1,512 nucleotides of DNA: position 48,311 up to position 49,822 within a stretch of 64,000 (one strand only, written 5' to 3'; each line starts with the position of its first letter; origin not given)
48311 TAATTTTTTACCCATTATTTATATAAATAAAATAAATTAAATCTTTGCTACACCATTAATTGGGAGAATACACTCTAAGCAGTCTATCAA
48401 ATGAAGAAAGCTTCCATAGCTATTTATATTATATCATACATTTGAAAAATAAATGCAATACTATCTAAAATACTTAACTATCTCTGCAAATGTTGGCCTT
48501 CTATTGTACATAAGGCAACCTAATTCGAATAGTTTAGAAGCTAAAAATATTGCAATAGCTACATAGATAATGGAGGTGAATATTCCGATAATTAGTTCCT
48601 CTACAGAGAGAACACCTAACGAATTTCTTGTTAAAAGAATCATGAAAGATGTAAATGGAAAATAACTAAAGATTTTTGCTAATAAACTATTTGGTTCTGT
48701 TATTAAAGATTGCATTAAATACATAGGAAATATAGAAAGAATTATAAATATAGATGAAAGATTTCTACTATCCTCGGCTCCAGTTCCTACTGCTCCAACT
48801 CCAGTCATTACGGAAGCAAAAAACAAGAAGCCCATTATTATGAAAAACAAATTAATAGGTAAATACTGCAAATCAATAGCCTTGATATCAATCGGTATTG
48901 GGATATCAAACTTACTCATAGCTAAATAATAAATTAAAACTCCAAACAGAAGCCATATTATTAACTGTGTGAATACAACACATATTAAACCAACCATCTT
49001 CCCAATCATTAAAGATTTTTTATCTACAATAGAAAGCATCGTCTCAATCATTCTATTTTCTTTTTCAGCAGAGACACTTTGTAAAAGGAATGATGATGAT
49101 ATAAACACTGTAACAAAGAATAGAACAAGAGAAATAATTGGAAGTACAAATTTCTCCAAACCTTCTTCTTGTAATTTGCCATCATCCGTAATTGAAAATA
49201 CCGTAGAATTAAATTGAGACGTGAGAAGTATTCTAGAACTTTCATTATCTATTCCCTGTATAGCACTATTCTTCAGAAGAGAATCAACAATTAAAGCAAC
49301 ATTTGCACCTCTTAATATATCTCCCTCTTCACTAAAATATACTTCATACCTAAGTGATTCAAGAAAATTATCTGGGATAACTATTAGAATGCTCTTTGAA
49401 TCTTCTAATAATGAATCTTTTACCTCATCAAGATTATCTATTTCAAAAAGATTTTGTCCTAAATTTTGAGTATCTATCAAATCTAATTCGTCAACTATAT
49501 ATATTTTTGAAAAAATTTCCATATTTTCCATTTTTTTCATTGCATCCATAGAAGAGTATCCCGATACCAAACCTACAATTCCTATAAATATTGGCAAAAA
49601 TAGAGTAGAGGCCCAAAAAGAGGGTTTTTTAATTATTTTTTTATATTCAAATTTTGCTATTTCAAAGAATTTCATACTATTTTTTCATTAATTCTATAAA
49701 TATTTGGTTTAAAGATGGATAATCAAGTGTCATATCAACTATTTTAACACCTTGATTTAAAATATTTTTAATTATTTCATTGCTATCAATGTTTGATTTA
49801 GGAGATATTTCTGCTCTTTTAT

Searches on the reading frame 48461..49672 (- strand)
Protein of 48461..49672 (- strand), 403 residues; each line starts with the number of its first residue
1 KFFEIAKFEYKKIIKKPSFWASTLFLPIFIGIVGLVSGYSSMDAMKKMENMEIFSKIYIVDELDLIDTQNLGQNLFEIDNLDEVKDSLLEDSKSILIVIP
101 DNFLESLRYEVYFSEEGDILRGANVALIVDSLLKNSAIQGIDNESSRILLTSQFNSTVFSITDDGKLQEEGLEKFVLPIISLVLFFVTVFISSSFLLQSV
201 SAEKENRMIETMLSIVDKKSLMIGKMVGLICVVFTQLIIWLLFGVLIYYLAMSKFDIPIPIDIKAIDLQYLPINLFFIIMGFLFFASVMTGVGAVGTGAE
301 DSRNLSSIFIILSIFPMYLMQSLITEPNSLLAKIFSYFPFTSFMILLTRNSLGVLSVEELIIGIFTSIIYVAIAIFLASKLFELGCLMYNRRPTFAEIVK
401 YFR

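Call 49: search_protein_families(library=pfam, proteins=[window:48461-49672:-], max_evalue=0.00001)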
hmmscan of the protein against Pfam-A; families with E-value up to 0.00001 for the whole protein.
window:48461-49672:- (403 aa): 2 families
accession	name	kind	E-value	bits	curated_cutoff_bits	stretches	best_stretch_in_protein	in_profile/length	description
PF12698.13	ABC2_membrane_3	-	2.2e-31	109.7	31.6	1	18-376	2-343/347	ABC-2 family transporter protein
PF12679.13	ABC2_membrane_2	-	4.2e-15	56.2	27.2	1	5-356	3-247/283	ABC-2 family transporter protein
